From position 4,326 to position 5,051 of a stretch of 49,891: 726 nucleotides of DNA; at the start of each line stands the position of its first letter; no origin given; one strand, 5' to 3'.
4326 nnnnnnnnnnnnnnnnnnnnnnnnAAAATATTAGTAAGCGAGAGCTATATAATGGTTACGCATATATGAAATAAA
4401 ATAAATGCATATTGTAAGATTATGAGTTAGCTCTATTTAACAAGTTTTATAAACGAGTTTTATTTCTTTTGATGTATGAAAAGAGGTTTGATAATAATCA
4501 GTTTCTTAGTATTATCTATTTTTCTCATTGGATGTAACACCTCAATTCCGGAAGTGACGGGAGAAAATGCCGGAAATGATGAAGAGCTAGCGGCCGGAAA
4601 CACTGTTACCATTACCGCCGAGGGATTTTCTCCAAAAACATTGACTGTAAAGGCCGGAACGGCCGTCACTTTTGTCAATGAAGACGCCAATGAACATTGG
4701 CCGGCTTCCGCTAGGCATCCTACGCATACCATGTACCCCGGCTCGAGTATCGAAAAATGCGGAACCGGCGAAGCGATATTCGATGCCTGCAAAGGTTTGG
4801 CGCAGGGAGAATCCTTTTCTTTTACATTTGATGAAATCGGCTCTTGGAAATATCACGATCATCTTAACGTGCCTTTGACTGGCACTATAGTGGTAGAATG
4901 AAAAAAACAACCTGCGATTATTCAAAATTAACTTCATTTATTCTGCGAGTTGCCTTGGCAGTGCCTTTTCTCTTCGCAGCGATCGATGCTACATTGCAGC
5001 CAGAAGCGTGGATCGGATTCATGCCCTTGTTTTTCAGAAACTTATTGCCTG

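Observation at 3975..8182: Compact extracytoplasmic disulfide/redox module: Trx-like, cupredoxin-DoxX-VKOR operon, DsbA-like, second DoxX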

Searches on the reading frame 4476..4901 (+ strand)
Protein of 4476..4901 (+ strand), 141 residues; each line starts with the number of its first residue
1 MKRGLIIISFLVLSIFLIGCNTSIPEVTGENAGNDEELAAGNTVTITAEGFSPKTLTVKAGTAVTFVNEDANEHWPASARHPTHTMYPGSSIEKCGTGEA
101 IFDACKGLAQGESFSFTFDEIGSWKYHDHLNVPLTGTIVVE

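Call 3: search_protein_families(library=pfam, proteins=[window:4476-4901:+], max_evalue=0.1)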
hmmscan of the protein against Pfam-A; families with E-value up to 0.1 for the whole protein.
window:4476-4901:+ (141 aa): 4 families
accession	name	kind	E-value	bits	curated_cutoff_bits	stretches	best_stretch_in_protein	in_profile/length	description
PF13473.12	Cupredoxin_1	-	5.7e-06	26.7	27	1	42-140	23-104/104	Cupredoxin-like domain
PF00127.26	Copper-bind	-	8.5e-05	23.3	21.2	1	50-140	13-98/99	Copper binding proteins, plastocyanin/azurin family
PF20944.2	StcE_b-sandwich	-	0.00043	20.7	27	1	40-75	35-71/75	Metalloprotease StcE, beta-sandwich domain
PF13157.11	Enas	-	0.016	15.6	22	0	108-122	72-86/112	Endospore appendages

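Call 4: search_protein_families(library=ncbifam, proteins=[window:4476-4901:+], max_evalue=0.1)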
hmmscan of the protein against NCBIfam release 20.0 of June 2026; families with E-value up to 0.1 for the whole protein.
window:4476-4901:+ (141 aa): 4 families
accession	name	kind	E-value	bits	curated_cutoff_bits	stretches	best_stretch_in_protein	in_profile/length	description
TIGR02656.1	cyanin_plasto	equivalog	0.00049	20.5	87.85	1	50-140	13-98/99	plastocyanin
TIGR02657.1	amicyanin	equivalog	0.0013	19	110.2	1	50-141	7-83/83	amicyanin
TIGR03102.1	halo_cynanin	subfamily_domain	0.0061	16.6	93.8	0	35-66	22-54/115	halocyanin domain-containing protein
NF004873.0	PRK06231.1-3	equivalog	0.063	12.8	220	1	2-34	10-42/208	F0F1 ATP synthase subunit B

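Call 16: find_homologous_proteins(query=window:4476-4901:+, max_evalue=0.001)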
Query window:4476-4901:+ (141 aa): 776 proteins with E <= 0.001 among 834 candidates; the best 120 are listed.
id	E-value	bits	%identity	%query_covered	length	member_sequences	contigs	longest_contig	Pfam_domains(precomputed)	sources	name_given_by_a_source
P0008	1.1e-85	303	96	100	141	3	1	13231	PF00127.27,PF13473.13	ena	-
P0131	7.7e-79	280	87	100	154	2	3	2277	-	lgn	-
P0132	3.9e-75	268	84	100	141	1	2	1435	PF00127.27,PF13473.13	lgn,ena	-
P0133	2.1e-57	211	71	100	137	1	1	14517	PF00127.27,PF13473.13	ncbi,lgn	-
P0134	5.8e-57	209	70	100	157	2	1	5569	PF13473.13,PF20944.3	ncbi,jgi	-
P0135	1.8e-56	208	69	100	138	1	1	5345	PF13473.13,PF20944.3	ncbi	-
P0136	6.1e-56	206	69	100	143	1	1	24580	PF13473.13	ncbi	-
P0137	1.8e-55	205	67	100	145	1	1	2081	PF00127.27,PF13473.13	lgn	-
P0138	2.4e-54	201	61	100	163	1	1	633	PF00127.27,PF13473.13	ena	-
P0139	2.4e-53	198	64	100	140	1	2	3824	PF13473.13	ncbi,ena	ncbi:MAG: cupredoxin domain-containing protein [Nanoarchaeota archaeon]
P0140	6.3e-53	196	64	100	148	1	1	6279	PF00127.27,PF13473.13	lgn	-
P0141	1.9e-52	195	63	100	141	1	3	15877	PF00127.27,PF13473.13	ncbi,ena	ncbi:MAG: cupredoxin domain-containing protein [Nanoarchaeota archaeon]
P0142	3.8e-52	194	64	100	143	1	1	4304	PF00127.27,PF13473.13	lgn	-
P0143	5.5e-52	193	64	100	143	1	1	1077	PF00127.27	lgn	-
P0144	6.6e-51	190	63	95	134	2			PF00127.27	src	-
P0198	1.4e-39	153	51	99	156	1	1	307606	-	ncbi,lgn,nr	ncbi:MAG: hypothetical protein Q7S27_05975 [Nanoarchaeota archaeon]|nr:hypothetical protein [Nanoarc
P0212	1.0e-38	150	60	70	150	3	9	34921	PF00127.27,PF13473.13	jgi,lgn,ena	-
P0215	1.2e-38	150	51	99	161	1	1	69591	PF00127.27,PF13473.13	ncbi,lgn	-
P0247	3.7e-37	145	67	72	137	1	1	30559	PF00127.27,PF13473.13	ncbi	-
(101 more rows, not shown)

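Call 18: search_solved_structures(query=A1, max_evalue=1, show_alignments=3)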
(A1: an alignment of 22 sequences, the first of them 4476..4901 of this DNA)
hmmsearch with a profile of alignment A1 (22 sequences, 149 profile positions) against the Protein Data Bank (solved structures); distinct sequences matched with E-value up to 1: 77 (the best 60 are shown).
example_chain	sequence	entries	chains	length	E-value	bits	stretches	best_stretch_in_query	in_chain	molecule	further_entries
1m9w_A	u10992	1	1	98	9.1e-10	41.6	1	56-149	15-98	plastocyanin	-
1j5c_A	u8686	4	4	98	1.4e-09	40.9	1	56-149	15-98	PLASTOCYANIN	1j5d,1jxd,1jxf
1sfd_A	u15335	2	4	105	1.4e-09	40.9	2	116-149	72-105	Amicyanin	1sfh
1pcs_A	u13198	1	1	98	2e-09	40.4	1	56-149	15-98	PLASTOCYANIN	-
1bxu_A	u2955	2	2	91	2.6e-09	40.1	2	56-82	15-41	PLASTOCYANIN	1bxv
1sf3_A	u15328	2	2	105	3.7e-09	39.6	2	116-149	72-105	Amicyanin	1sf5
2qdv_A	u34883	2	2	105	4.9e-09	39.2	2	116-149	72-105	Amicyanin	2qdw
1aac_A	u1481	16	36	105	8.8e-09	38.4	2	116-149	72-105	AMICYANIN | PROTEIN (AMICYANIN)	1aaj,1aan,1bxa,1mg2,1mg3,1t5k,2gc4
1mda_A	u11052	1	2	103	9.6e-09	38.2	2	116-149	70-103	AMICYANIN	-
3ie9_A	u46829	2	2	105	1e-08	38.1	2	116-149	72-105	Amicyanin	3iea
2idt_A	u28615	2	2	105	1.1e-08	38.1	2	116-149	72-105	Amicyanin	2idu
3rym_A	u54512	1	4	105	1.1e-08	38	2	116-149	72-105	Amicyanin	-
2gb2_A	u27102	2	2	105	1.4e-08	37.7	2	116-149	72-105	Amicyanin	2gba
2idq_A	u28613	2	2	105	1.5e-08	37.6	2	116-149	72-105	Amicyanin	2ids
4p5r_A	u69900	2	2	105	1.5e-08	37.6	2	116-149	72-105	Amicyanin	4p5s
5fc9_A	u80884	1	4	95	1.9e-06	30.8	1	51-148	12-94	Blue (Type 1) copper domain protein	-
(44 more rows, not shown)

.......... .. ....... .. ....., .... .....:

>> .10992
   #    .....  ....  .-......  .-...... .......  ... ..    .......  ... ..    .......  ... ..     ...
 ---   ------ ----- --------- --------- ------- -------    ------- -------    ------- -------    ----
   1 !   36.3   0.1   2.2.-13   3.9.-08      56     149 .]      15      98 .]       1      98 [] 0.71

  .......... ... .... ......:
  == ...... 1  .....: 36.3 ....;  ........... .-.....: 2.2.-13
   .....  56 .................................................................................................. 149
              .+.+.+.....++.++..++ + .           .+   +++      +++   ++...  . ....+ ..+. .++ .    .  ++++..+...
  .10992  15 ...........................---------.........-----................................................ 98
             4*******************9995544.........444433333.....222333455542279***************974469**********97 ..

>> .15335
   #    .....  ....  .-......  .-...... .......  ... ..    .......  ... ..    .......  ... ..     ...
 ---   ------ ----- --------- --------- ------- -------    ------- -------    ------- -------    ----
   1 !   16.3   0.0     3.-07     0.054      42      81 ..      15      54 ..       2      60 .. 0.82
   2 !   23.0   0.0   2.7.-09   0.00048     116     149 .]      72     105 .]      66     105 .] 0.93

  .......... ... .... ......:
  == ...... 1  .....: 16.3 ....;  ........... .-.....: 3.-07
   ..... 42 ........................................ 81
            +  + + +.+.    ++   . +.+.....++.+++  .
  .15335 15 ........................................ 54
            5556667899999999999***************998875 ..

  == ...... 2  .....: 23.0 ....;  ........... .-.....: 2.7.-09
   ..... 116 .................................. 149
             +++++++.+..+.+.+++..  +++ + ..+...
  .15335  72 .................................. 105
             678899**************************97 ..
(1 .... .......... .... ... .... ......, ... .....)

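Call 29: predict_structure(alignment_id=A2)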
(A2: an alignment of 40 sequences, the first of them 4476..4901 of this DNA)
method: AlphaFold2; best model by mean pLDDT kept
length: 141 residues; sequences in the alignment: 40
mean_pLDDT: 77.6   pTM: 0.64
mean pLDDT of the five models: 77.6, 75.7, 73.8, 72.4, 70.7
residues with pLDDT >= 90: 68; 70-90: 25; 50-70: 30; < 50: 18
segments of 3 or more residues with pLDDT < 50: 21-25, 27-39
pLDDT, mean of each block of 10 residues (from residue 1): 59 60 44 41 95 96 95 87 66 76 86 92 92 94 95
secondary structure, 60 per line:
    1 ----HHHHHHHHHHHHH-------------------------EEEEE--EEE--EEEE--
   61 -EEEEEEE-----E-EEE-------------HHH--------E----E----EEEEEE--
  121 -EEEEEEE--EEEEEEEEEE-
elements in order: H5-17 E43-47 E50-52 E55-58 E62-68 E76-78 E113-118 E122-128 E131-140

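Call 35: fold_search(model_id=the predicted structure, library=pdb)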
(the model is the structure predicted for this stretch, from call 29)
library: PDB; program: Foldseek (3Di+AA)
matches with E <= 10: 1258; with E <= 0.001: 354
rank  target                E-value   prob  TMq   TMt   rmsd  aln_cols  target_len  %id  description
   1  5fc9_A                2.4e-08  1.00  0.56  0.82   2.3       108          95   22  Novel Purple Cupredoxin from Nitrosopumilus maritimus (released 2016-05-11)
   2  1sfd_A                6.7e-08  1.00  0.55  0.73   3.8       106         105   25  oxidized form of amicyanin mutant P94F (released 2004-07-27)
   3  9cck_A                1.2e-07  1.00  0.53  0.19   1.9       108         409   22  Multi-copper oxidase with a C-terminal cupredoxin domain from Nitrosopumilus maritimus (released 2025-02-05)
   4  2idq                  1.3e-07  1.00  0.55  0.72   3.8       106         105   25  Structure of M98A mutant of amicyanin, Cu(II) (released 2007-03-13)
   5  3ie9                  1.3e-07  1.00  0.54  0.72   4.2       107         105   26  Structure of oxidized M98L mutant of amicyanin (released 2009-10-06)
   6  3rym_A                1.4e-07  1.00  0.55  0.73   3.8       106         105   25  Structure of Oxidized M98K mutant of Amicyanin (released 2011-11-23)
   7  4p5r                  1.4e-07  1.00  0.51  0.68   4.4       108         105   26  Structure of oxidized W45Y mutant of amicyanin (released 2014-04-23)
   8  1sf3                  1.5e-07  1.00  0.52  0.69   4.0       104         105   22  Structure of the reduced form of the P94A mutant of amicyanin (released 2004-07-27)
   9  2plt                  1.5e-07  1.00  0.53  0.74   3.0       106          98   26  STRUCTURE DETERMINATION OF PLASTOCYANIN FROM A CRYSTAL SPECIMEN WITH HEMIHEDRAL TWINNING FRACTION OF ONE-HALF (released 1993-10-31)
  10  2gb2                  1.6e-07  1.00  0.53  0.70   4.2       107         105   27  The P52G mutant of amicyanin in the Cu(II) state. (released 2006-08-01)
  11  1pcs                  1.6e-07  1.00  0.53  0.74   3.3       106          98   29  THE 2.15 A CRYSTAL STRUCTURE OF A TRIPLE MUTANT PLASTOCYANIN FROM THE CYANOBACTERIUM SYNECHOCYSTIS SP. PCC 6803 (released 1997-12-17)
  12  6hbe_A                1.7e-07  1.00  0.53  0.18   3.5       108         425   25  Cu-containing nitrite reductase (NirK) from Thermus scotoductus SA-01 (released 2019-01-23)
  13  6hbe_C                2.3e-07  1.00  0.53  0.18   3.7       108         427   25  Cu-containing nitrite reductase (NirK) from Thermus scotoductus SA-01 (released 2019-01-23)
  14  2idt                  3.5e-07  1.00  0.50  0.65   4.1       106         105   21  Structure of M98Q mutant of amicyanin, Cu(II) (released 2007-03-13)
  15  1aaj                  4.2e-07  1.00  0.51  0.68   3.7       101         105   24  CRYSTAL STRUCTURE ANALYSIS OF AMICYANIN AND APOAMICYANIN FROM PARACOCCUS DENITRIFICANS AT 2.0 ANGSTROMS AND 1.8 ANGSTROM (released 1993-10-31)
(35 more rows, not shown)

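Call 78: find_encoding_contigs(protein=P0198, flank=3000, max_places=1)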
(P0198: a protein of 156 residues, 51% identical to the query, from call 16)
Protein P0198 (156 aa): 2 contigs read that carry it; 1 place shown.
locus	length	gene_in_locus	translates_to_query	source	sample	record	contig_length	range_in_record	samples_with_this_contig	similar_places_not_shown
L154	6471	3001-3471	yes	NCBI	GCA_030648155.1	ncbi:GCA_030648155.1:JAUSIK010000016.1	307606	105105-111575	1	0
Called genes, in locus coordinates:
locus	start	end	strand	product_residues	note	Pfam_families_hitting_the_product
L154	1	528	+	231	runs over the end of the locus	PF01193:RNA_pol_L, PF01000:RNA_pol_A_bac (weak)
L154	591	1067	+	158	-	-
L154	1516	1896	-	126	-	PF04892:VanZ-LLP1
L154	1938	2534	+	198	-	PF02163:Peptidase_M50 (weak)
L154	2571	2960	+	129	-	-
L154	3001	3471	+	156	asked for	-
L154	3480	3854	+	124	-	-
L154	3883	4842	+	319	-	PF00294:PfkB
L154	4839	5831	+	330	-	PF00389:2-Hacid_dh, PF02826:2-Hacid_dh_C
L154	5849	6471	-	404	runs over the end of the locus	PF12704:MacB_PCD, PF02687:FtsX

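Call 79: find_encoding_contigs(protein=P0215, flank=3000, max_places=1)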
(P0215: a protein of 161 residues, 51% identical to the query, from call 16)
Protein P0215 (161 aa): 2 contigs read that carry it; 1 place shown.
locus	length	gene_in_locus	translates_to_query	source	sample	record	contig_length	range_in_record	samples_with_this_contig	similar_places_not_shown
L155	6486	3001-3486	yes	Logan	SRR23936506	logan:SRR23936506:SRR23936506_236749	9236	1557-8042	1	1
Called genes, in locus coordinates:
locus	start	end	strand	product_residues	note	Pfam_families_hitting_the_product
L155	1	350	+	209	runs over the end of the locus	PF03602:Cons_hypoth95, PF05175:MTS, PF06325:PrmA, PF13847:Methyltransf_31 (weak), PF13649:Methyltransf_25 (weak)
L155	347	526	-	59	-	-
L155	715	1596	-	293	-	-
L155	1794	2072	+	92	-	PF13656:RNA_pol_L_2, PF01193:RNA_pol_L (weak)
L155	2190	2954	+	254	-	PF00413:Peptidase_M10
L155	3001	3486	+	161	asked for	PF13473:Cupredoxin_1 (faint), PF00127:Copper-bind (weak)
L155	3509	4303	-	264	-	PF03116:NQR2_RnfD_RnfE (weak)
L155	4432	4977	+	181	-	PF01871:AMMECR1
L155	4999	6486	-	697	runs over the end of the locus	PF04945:YHS, PF00122:E1-E2_ATPase, PF00702:Hydrolase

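Call 80: find_encoding_contigs(protein=P0212, flank=3000, max_places=1)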
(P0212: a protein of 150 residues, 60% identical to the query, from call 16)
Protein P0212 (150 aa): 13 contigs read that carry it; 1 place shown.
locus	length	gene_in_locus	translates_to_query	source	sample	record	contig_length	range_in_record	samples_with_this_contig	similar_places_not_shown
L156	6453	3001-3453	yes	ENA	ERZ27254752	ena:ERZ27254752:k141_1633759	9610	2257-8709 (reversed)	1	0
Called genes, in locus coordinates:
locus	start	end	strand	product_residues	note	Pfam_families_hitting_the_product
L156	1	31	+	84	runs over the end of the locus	-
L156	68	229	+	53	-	-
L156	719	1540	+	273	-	-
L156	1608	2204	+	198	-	PF02163:Peptidase_M50 (faint)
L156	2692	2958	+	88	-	-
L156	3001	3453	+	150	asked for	PF13473:Cupredoxin_1 (faint), PF00127:Copper-bind (weak)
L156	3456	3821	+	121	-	-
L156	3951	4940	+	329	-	PF00294:PfkB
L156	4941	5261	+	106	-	-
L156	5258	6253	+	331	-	PF00389:2-Hacid_dh, PF02826:2-Hacid_dh_C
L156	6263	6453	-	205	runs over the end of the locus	PF01966:HD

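Call 81: find_encoding_contigs(protein=P0247, flank=3000, max_places=1)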
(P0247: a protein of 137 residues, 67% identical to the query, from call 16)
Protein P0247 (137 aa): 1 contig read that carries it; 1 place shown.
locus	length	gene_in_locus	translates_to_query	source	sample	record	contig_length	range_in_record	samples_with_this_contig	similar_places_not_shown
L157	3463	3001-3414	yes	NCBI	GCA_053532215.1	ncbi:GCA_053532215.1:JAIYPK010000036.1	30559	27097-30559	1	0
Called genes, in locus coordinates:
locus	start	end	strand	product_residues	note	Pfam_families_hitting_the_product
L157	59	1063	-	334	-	PF04041:Glyco_hydro_130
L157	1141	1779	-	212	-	PF02384:N6_Mtase, PF01170:UPF0020 (faint), PF05175:MTS, PF03602:Cons_hypoth95, PF06325:PrmA, PF13847:Methyltransf_31 (weak)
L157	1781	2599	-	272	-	PF02899:Phage_int_SAM_1 (weak), PF13495:Phage_int_SAM_4, PF00589:Phage_integrase, PF22823:MrpR_C_cat (weak)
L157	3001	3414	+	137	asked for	PF13473:Cupredoxin_1, PF00127:Copper-bind (weak)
